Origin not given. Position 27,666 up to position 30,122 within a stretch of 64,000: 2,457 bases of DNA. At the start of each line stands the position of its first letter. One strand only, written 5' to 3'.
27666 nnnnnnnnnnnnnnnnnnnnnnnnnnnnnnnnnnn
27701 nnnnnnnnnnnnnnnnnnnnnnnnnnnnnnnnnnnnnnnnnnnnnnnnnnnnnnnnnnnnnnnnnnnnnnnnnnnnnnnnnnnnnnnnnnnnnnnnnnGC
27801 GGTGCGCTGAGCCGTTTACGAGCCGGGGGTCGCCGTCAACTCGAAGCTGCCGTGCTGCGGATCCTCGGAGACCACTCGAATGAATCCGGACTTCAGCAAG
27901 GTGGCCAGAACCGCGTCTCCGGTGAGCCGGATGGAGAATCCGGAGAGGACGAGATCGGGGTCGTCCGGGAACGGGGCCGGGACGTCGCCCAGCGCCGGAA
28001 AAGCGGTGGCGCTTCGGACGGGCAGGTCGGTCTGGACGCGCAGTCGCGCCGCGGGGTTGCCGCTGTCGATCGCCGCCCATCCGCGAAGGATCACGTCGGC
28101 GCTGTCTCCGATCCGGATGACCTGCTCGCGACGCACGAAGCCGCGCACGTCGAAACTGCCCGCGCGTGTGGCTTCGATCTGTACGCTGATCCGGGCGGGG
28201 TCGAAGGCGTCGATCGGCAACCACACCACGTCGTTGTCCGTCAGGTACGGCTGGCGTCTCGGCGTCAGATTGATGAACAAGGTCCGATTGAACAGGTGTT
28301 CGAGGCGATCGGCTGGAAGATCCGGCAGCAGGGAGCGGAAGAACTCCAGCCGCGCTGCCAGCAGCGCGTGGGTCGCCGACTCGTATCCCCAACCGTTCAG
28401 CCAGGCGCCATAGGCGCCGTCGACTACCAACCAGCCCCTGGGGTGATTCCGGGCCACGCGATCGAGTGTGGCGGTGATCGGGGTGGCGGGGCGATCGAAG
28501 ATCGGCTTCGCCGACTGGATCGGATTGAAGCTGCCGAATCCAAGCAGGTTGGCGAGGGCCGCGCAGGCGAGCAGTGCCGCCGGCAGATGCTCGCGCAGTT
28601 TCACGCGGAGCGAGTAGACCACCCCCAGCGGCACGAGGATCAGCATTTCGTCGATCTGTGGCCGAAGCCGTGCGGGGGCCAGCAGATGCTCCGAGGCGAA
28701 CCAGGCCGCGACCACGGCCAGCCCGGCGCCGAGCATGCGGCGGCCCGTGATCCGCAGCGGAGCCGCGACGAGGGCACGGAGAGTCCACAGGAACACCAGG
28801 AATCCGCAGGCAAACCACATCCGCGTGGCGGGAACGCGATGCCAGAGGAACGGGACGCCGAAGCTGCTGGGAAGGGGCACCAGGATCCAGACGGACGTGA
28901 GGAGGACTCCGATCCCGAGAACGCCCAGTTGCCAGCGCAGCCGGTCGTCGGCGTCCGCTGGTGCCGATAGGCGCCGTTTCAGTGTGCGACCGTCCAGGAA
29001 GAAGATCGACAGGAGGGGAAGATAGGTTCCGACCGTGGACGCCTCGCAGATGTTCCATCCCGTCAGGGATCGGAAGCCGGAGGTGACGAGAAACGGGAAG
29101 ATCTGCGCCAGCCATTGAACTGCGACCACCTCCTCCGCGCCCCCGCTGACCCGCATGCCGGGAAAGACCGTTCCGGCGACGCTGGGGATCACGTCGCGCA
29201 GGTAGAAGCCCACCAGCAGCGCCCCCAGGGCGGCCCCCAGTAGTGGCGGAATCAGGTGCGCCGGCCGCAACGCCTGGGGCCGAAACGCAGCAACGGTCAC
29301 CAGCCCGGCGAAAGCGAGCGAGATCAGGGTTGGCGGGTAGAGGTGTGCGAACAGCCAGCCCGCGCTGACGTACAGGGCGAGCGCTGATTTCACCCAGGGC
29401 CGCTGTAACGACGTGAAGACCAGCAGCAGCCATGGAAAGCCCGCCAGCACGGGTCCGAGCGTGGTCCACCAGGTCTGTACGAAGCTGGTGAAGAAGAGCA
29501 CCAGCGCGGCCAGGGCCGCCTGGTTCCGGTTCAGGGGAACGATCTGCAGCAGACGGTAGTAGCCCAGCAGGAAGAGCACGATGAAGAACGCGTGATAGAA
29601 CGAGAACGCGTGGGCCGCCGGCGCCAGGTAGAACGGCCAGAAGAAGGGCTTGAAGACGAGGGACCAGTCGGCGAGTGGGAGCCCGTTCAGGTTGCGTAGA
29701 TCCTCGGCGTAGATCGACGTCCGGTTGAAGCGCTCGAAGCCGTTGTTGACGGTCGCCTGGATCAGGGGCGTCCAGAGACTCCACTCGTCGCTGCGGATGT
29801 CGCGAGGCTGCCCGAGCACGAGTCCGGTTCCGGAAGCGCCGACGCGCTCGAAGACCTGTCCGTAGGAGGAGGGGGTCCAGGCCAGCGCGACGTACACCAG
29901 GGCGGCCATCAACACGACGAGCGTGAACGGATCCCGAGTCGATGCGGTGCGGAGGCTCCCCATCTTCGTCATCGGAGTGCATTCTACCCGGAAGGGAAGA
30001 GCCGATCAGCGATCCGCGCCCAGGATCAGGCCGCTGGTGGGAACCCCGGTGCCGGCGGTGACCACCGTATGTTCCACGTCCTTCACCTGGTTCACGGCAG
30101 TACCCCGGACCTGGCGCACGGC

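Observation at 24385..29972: Envelope glycosylation cassette: GT2 + DUF2304 + methyltransferase flanked by two unclassified GT-C-like polytopic proteins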

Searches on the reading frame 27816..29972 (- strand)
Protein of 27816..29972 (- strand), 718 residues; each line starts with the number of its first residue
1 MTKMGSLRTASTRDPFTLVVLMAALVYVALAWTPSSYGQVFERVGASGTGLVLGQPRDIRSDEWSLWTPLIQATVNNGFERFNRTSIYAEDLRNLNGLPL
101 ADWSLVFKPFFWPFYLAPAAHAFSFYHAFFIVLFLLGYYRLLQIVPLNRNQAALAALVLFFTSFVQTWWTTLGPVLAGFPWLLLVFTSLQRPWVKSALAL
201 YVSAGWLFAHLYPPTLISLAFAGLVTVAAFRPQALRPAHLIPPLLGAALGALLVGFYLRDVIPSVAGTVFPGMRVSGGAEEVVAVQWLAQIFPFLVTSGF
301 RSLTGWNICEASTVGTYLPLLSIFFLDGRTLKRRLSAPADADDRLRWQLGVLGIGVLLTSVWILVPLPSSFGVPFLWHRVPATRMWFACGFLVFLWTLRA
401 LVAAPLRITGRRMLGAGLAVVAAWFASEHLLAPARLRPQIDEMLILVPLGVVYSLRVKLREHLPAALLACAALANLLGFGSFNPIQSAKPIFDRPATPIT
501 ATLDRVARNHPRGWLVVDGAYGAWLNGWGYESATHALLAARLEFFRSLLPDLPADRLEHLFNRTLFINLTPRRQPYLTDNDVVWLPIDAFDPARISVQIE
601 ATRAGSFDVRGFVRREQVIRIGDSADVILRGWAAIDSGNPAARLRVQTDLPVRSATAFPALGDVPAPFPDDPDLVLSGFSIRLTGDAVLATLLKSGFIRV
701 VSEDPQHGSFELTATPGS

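Call 3: search_protein_families(library=pfam, proteins=[window:27816-29972:-], max_evalue=1)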
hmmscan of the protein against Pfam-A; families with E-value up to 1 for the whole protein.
window:27816-29972:- (718 aa): 1 family
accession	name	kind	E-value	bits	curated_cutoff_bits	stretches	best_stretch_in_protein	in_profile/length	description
PF24677.1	DUF7657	-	1.4e-56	192.5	26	1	17-399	4-397/401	Domain of unknown function (DUF7657)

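Call 4: search_protein_families(library=ncbifam, proteins=[window:27816-29972:-], max_evalue=1)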
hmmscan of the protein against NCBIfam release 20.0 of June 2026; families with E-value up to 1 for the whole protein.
window:27816-29972:- (718 aa): 0 families

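Call 5: find_homologous_proteins(query=window:27816-29972:-)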
Query window:27816-29972:- (718 aa): 40 proteins with E <= 0.001 among 8000 candidates.
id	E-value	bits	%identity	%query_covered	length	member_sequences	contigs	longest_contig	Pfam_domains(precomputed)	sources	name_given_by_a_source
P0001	0.0e+0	1603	100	100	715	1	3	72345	PF24677.2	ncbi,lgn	-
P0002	8.3e-265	899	59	98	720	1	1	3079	PF24677.2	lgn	-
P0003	7.3e-258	876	57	98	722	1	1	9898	PF24677.2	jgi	jgi:hypothetical protein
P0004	3.5e-229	781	53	98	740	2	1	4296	PF24677.2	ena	-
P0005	1.7e-226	772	51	98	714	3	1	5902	PF24677.2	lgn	-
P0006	2.2e-208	712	49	95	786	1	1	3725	PF24677.2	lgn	-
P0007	1.9e-204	699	50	98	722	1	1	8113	PF24677.2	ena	-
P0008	6.0e-203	694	49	99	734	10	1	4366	PF24677.2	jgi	jgi:hypothetical protein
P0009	5.4e-195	668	49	97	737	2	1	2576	PF24677.2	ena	-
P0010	2.4e-194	666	48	97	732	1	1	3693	PF24677.2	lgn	-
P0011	5.5e-192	658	49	93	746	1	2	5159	PF24677.2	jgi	jgi:hypothetical protein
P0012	2.5e-187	643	47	98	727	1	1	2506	PF24677.2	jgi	jgi:hypothetical protein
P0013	1.8e-178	613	46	99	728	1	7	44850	PF24677.2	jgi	jgi:hypothetical protein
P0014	3.5e-178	613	44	99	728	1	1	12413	PF24677.2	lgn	-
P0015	3.3e-171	589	45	97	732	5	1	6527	PF24677.2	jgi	jgi:hypothetical protein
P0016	1.8e-169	584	43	98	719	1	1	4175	PF24677.2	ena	-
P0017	9.9e-167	575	44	93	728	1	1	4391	PF24677.2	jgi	jgi:hypothetical protein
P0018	2.5e-161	557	43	98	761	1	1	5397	PF24677.2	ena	-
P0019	3.4e-156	540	51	72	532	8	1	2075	PF24677.2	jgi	jgi:hypothetical protein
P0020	2.1e-151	524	41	93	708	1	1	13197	PF24677.2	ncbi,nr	ncbi:MAG: hypothetical protein HC808_02945 [Candidatus Competibacteraceae bacterium]|nr:hypothetical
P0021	3.7e-151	523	46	90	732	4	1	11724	PF24677.2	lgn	-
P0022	7.9e-148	512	42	97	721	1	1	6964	PF24677.2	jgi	-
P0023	1.2e-147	512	43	97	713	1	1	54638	PF24677.2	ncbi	-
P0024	4.5e-141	490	51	52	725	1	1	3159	PF24677.2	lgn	-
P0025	2.8e-140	487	44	82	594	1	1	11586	PF24677.2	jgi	jgi:hypothetical protein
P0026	2.6e-137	477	39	98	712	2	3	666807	PF24677.2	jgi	jgi:hypothetical protein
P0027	3.8e-137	477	46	79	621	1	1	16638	PF24677.2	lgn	-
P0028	5.2e-134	466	46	80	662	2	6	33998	PF24677.2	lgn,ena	-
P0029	1.3e-131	459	43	81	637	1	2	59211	PF24677.2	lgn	-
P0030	3.9e-123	431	39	98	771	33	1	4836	PF24677.2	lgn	-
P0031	1.5e-118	415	39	99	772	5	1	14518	PF24677.2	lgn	-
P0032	4.2e-109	384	37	93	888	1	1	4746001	PF24677.2,PF04138.21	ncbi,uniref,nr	ncbi:GtrA family protein [Nisaea acidiphila]|uniref:GtrA family protein n=1 Tax=Nisaea acidiphila Ta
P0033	4.3e-99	351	46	60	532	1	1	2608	PF24677.2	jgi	jgi:hypothetical protein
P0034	8.4e-98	347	37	95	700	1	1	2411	PF24677.2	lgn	-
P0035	1.5e-94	336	33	91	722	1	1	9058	PF24677.2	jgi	jgi:hypothetical protein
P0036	1.3e-86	310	36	78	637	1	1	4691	PF24677.2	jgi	jgi:hypothetical protein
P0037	9.8e-79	284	31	96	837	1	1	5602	PF24677.2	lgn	-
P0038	6.5e-76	274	32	80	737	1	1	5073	PF24677.2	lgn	-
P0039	7.4e-58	215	37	63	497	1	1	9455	PF24677.2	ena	-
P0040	4.7e-9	53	27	33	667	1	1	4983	PF24672.2,PF24677.2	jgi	-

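Call 12: find_encoding_contigs(protein=P0001, flank=10000, max_places=3)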
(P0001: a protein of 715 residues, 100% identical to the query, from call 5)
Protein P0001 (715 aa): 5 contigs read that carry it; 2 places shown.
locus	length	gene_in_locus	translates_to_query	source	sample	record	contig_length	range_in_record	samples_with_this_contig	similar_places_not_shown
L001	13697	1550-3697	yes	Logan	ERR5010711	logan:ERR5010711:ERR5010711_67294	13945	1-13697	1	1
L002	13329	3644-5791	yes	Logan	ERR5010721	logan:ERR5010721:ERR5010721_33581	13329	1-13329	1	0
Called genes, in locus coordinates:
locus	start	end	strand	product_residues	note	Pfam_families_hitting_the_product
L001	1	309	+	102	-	?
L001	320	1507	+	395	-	PF22691:Thiolase_C_1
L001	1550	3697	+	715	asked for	PF24677:DUF7657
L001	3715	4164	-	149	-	PF10066:DUF2304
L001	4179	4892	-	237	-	PF00535:Glycos_transf_2, PF13641:Glyco_tranf_2_3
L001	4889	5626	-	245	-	PF05175:MTS (weak), PF02353:CMAS (weak), PF13489:Methyltransf_23, PF13649:Methyltransf_25, PF13847:Methyltransf_31, PF08241:Methyltransf_11, PF08242:Methyltransf_12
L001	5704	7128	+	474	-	-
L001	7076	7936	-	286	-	PF01678:DAP_epimerase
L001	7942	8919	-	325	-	PF08240:ADH_N, PF00107:ADH_zinc_N, PF13602:ADH_zinc_N_2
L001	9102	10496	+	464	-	PF08811:DUF1800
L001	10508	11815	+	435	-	PF07394:DUF1501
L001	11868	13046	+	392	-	PF01546:Peptidase_M20, PF07687:M20_dimer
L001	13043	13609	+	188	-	PF00132:Hexapep (weak)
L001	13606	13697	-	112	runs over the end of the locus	?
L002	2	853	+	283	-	?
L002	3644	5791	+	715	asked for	PF24677:DUF7657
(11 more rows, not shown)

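Call 17: find_encoding_contigs(protein=P0026, flank=8000, max_places=1)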
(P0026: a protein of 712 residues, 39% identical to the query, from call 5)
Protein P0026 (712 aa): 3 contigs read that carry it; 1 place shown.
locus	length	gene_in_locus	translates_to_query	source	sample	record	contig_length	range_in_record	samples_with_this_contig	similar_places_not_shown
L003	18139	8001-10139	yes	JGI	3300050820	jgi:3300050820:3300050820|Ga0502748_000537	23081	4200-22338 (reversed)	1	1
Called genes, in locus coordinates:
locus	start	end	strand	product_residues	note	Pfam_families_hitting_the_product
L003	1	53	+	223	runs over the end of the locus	PF02660:G3P_acyltransf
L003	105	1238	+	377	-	PF21102:DprA_N, PF02481:DNA_processg_A, PF17782:WHD_DprA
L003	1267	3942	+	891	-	PF01751:Toprim, PF01131:Topoisom_bac, PF01396:Zn_ribbon_Top1, PF13368:Toprim_C_rpt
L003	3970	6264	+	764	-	PF17876:CSD2, PF00773:RNB, PF00575:S1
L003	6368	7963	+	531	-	PF00595:PDZ, PF13180:PDZ_2, PF17820:PDZ_6, PF03572:Peptidase_S41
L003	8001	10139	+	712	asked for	PF24677:DUF7657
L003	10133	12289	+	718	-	PF24677:DUF7657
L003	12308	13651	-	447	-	-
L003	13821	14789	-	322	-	PF13641:Glyco_tranf_2_3, PF00535:Glycos_transf_2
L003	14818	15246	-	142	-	PF04138:GtrA_DPMS_TM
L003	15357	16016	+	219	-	-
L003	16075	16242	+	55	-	PF00471:Ribosomal_L33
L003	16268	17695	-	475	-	PF00072:Response_reg, PF21695:GlnR_1st (faint), PF00072:Response_reg, PF00990:GGDEF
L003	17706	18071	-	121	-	PF00072:Response_reg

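Call 18: find_encoding_contigs(protein=P0032, flank=8000, max_places=1)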
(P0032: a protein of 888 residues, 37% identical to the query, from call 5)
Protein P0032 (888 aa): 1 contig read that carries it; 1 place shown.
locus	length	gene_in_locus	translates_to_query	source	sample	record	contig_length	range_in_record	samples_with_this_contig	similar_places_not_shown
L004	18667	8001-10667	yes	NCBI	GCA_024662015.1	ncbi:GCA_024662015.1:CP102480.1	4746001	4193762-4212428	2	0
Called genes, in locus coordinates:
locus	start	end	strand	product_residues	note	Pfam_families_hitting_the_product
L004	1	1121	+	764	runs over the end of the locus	PF19335:HMBD, PF00122:E1-E2_ATPase, PF00702:Hydrolase, PF08282:Hydrolase_3 (weak)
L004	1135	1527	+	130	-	PF00376:MerR, PF13411:MerR_1, PF09278:MerR-DNA-bind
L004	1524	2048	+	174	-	PF00034:Cytochrom_C, PF13442:Cytochrome_CBB3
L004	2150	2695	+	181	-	PF00440:TetR_N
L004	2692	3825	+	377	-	PF06779:MFS_4, PF07690:MFS_1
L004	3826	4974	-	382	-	PF00724:Oxidored_FMN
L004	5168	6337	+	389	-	PF01546:Peptidase_M20, PF07687:M20_dimer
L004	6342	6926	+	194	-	PF13238:AAA_18 (faint)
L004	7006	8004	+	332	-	PF00535:Glycos_transf_2, PF13641:Glyco_tranf_2_3 (weak)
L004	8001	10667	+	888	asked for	PF04138:GtrA_DPMS_TM, PF24677:DUF7657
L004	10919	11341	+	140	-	PF00036:EF-hand_1 (faint), PF13405:EF-hand_6 (faint), PF13499:EF-hand_7 (weak), PF13202:EF-hand_5 (faint)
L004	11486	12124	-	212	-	PF04299:FMN_bind_2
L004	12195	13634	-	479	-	PF00171:Aldedh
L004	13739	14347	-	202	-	-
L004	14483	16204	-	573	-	PF13844:Glyco_transf_41 (weak)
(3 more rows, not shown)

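Call 19: find_encoding_contigs(protein=P0023, flank=8000, max_places=1)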
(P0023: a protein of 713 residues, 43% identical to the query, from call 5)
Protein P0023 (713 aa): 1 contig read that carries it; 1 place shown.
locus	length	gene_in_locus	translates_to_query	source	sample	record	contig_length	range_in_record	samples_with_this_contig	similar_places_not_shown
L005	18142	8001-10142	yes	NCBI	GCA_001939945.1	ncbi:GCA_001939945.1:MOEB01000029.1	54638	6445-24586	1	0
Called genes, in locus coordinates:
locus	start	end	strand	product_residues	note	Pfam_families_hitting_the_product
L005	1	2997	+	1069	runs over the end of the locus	PF13578:Methyltransf_24, PF00535:Glycos_transf_2, PF13641:Glyco_tranf_2_3 (weak), PF13632:Glyco_trans_2_3 (faint), PF00535:Glycos_transf_2, PF10111:Glyco_tranf_2_2, PF13641:Glyco_tranf_2_3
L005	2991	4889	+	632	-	PF00702:Hydrolase (weak)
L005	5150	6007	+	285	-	PF00535:Glycos_transf_2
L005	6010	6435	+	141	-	PF10066:DUF2304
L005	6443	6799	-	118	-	PF00892:EamA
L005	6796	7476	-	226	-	PF01209:Ubie_methyltran (weak), PF13489:Methyltransf_23, PF05219:DREV, PF13847:Methyltransf_31, PF08241:Methyltransf_11, PF08242:Methyltransf_12, PF13649:Methyltransf_25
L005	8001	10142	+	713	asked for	PF24677:DUF7657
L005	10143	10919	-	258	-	PF00106:adh_short, PF13561:adh_short_C2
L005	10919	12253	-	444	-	PF01565:FAD_binding_4, PF04030:ALO (weak)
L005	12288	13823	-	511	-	PF01040:UbiA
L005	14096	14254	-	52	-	-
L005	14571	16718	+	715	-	PF03575:Peptidase_S51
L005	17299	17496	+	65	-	-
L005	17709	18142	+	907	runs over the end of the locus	PF18921:Cyanophycin_syn, PF02222:ATP-grasp (weak), PF02786:CPSase_L_D2 (weak), PF07478:Dala_Dala_lig_C (faint), PF08443:RimK (weak), PF13549:ATP-grasp_5 (weak), PF08245:Mur_ligase_M, PF02875:Mur_ligase_C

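Call 23: predict_structure(alignment_id=A1)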
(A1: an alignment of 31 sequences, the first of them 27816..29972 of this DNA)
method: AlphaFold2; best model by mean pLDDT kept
length: 718 residues; sequences in the alignment: 31
mean_pLDDT: 91.0   pTM: 0.91
mean pLDDT of the five models: 91.0, 90.1, 89.7, 89.0, 88.6
residues with pLDDT >= 90: 541; 70-90: 142; 50-70: 24; < 50: 11
segments of 3 or more residues with pLDDT < 50: 1-6
pLDDT, mean of each block of 10 residues (from residue 1): 42 85 98 95 90 92 94 96 93 94 97 98 98 98 94 98 95 96 95 97 97 95 98 96 98 96 92 88 89 89 86 94 96 88 91 98 95 95 94 98 95 96 90 72 89 95 96 94 96 92 89 91 93 93 94 94 94 91 94 89 83 85 89 84 92 91 58 77 91 79 91 70
secondary structure, 60 per line:
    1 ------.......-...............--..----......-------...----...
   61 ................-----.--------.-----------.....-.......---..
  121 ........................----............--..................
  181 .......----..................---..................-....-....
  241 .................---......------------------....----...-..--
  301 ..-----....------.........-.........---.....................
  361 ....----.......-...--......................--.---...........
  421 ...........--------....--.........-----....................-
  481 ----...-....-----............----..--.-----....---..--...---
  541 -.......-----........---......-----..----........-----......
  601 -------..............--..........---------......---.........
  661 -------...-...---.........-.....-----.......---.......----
elements in order (helices of 4 or more, strands of 3 or more residues): H7-13 H15-29 H38-43 E51-53 H58-76 H103-107 H109-115 H119-144 H149-160 H163-187 H192-209 H213-230 H232-235 H237-257 H261-266 H285-288 H308-311 H318-325 H328-336 H340-364 H369-375 H382-403 H410-431 H440-443 H446-454 H460-479 E485-487 H489-492 H498-509 H524-527 E535-537 H542-548 H554-561 E565-570 E582-586 E595-600 E608-621 E624-633 E643-648 E652-660 E678-686 H688-692 E698-704 E708-714

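Call 28: fold_search(model_id=the predicted structure, library=pdb)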
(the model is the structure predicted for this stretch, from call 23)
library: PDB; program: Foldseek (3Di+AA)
matches with E <= 10: 850; with E <= 0.001: 1
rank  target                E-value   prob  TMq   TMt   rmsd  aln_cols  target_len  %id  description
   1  5f15                  7.1e-04  1.00  0.39  0.49   9.8       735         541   11  Crystal Structure of ArnT from Cupriavidus metallidurans bound to Undecaprenyl phosphate (released 2016-02-17)
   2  3wak                  2.0e-03  0.98  0.26  0.22  14.9       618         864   15  Crystal structure of the Archaeoglobus fulgidus oligosaccharyltransferase (O29867_ARCFU) in the apo form (released 2013-10-30)
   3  5ezm                  2.4e-03  1.00  0.38  0.47   8.6       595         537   11  Crystal Structure of ArnT from Cupriavidus metallidurans in the apo state (released 2016-02-17)
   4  6wby                  5.5e-03  1.00  0.29  0.18   8.9       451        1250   14  Single-Particle Cryo-EM Structure of Arabinofuranosyltransferase AftD from Mycobacteria, Mutant R1389S Class 2 (released 2020-05-13)
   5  8if8_B                6.5e-03  0.98  0.31  0.35  15.3       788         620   13  Arabinosyltransferase AftA (released 2023-05-31)
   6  8if8_C                2.2e-02  0.96  0.29  0.33  13.9       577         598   14  Arabinosyltransferase AftA (released 2023-05-31)
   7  9dm5                  3.1e-02  0.94  0.24  0.37  12.3       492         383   14  Product-Bound mannosyltransferase PimE (released 2025-06-25)
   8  4av3_A                8.5e-02  0.14  0.12  0.12  23.3       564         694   12  Crystal structure of Thermotoga Maritima sodium pumping membrane integral pyrophosphatase with metal ions in active si (released 2012-08-08)
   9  8t1w                  9.7e-02  0.11  0.08  0.12  26.2       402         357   15  Crystal structure of orphan G protein-coupled receptor 6 with bound CVN424 (released 2024-12-04)
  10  6gxc_A                1.3e-01  0.75  0.29  0.30  19.8       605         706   11  Bacterial oligosaccharyltransferase PglB in complex with an inhibitory peptide and a reactive lipid-linked oligosaccha (released 2018-11-14)
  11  9g8j_A                1.3e-01  0.13  0.12  0.12  25.3       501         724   14  Structure of K+-dependent Na+-PPase from Thermotoga maritima in complex with zoledronate (released 2025-06-04)
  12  7zlh_A                2.0e-01  0.69  0.30  0.33  18.5       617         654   12  Cryo-EM structure of C-mannosyltransferase CeDPY19, in apo state, bound to CMT2-Fab and anti-Fab nanobody (released 2023-01-11)
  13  9s6r_A                2.0e-01  0.60  0.24  0.37  11.9       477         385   12  Ternary cryo-EM structure of yeast ALG3 with Dol25-PP-GlcNAc2Man5, Dol25-P-Man, and Fab (released 2026-03-18)
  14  9s6t_A                2.0e-01  0.60  0.24  0.32  13.5       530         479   11  Ternary cryo-EM structure of chicken ALG12 with Dol25-PP-GlcNAc2Man7, Dol25-P-Man, and Fab (released 2026-03-18)
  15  6p25_B                2.1e-01  0.75  0.18  0.19   8.9       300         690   10  Structure of S. cerevisiae protein O-mannosyltransferase Pmt1-Pmt2 complex bound to the sugar donor and a peptide acce (released 2019-07-10)
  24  3sdy_H                3.7e-01  0.72  0.10  0.27  15.1       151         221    9  Crystal Structure of Broadly Neutralizing Antibody CR8020 Bound to the Influenza A H3 Hemagglutinin (released 2011-07-20)
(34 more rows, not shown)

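Call 32: search_solved_structures(query=A1, max_evalue=10)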
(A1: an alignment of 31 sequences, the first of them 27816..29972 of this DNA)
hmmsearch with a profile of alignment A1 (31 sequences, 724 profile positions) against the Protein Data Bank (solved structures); distinct sequences matched with E-value up to 10: 1.
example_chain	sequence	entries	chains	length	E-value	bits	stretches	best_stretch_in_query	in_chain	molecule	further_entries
6ro0_D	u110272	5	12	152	1.7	9.9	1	195-253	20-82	Islet-activating protein S4 | Pertussis toxin subunit 4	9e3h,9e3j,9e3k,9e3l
